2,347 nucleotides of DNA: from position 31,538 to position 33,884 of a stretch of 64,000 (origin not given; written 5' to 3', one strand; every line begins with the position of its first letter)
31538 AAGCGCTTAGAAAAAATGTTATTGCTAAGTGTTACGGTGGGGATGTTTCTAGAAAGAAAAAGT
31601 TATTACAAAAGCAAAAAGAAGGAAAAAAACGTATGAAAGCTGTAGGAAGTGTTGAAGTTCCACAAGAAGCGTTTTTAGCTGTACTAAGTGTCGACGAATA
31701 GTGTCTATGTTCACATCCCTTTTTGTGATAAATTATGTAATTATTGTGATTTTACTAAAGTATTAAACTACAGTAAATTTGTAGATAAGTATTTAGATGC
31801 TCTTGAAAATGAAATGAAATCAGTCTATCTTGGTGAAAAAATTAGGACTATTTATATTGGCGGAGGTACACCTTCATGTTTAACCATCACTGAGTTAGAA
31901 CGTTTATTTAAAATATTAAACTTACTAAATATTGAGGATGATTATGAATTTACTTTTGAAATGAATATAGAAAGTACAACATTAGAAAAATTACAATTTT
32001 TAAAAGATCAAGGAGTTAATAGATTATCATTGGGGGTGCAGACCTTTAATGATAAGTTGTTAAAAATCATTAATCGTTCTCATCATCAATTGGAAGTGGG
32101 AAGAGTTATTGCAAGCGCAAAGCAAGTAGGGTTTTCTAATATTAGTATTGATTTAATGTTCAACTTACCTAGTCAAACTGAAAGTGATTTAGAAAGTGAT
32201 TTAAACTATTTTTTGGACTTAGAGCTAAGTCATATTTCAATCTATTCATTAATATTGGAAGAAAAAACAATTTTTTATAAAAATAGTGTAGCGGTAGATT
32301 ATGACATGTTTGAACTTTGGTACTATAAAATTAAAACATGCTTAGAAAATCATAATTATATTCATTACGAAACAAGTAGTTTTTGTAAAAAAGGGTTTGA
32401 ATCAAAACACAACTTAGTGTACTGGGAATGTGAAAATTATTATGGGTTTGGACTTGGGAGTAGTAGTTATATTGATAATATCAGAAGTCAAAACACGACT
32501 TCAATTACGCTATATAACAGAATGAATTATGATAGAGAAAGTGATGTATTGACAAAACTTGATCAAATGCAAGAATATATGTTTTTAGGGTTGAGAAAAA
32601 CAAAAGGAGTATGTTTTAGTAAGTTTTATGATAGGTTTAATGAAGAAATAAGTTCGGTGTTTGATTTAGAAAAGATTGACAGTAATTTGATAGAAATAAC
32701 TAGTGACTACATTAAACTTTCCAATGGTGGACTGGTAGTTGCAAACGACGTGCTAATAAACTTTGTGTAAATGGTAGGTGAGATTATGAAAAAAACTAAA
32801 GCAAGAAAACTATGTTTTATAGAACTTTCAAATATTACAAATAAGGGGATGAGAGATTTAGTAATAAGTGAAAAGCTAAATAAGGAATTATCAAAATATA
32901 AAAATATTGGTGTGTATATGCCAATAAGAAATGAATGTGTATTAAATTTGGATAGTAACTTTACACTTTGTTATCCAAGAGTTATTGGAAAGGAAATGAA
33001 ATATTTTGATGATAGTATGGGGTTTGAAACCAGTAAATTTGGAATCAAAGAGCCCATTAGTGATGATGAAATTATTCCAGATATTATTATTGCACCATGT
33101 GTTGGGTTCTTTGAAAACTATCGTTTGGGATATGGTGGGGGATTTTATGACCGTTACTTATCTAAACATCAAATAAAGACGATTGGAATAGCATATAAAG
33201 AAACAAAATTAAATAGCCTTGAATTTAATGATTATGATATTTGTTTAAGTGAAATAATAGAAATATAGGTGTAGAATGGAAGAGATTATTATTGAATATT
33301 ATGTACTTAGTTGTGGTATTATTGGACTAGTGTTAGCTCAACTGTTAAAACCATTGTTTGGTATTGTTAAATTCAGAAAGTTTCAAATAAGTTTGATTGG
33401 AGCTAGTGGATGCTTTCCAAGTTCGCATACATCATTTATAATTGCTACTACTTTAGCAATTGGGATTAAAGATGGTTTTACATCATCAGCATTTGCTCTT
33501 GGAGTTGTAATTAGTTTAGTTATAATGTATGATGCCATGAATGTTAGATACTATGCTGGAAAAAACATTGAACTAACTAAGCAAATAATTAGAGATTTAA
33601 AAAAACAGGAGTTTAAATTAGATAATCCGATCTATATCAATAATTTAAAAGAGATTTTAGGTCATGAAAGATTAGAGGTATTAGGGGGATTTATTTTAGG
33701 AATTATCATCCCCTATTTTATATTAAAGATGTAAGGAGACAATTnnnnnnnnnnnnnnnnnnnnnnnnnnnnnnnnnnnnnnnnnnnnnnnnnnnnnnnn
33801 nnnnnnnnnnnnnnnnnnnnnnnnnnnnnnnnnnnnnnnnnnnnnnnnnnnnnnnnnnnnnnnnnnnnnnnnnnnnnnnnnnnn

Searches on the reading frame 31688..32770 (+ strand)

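Call 68: search_protein_families(library=pfam, proteins=[window:31688-32770:+], max_evalue=0.0001)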
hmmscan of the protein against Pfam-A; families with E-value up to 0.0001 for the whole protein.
window:31688-32770:+ (360 aa): 2 families
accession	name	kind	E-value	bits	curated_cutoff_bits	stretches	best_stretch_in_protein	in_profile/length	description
PF04055.27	Radical_SAM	-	4.1e-25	89.3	29.5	1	7-173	1-164/166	Radical SAM superfamily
PF06969.22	HemN_C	-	8.5e-10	39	24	1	288-349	1-65/67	HemN C-terminal domain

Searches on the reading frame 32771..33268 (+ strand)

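Call 68: search_protein_families(library=pfam, proteins=[window:32771-33268:+], max_evalue=0.0001)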
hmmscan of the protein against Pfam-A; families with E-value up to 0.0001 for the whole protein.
window:32771-33268:+ (165 aa): 1 family
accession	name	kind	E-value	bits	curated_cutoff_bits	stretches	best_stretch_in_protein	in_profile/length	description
PF01812.26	5-FTHF_cyc-lig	-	5e-16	59.6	27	1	83-163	93-184/186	5-formyltetrahydrofolate cyclo-ligase family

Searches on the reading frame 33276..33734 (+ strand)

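Call 68: search_protein_families(library=pfam, proteins=[window:33276-33734:+], max_evalue=0.0001)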
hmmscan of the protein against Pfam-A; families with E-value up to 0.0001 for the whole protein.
window:33276-33734:+ (152 aa): 1 family
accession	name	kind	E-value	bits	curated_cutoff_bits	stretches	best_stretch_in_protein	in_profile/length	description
PF02681.20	DUF212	-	4e-36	124.4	26.5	1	9-145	4-126/126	Divergent PAP2 family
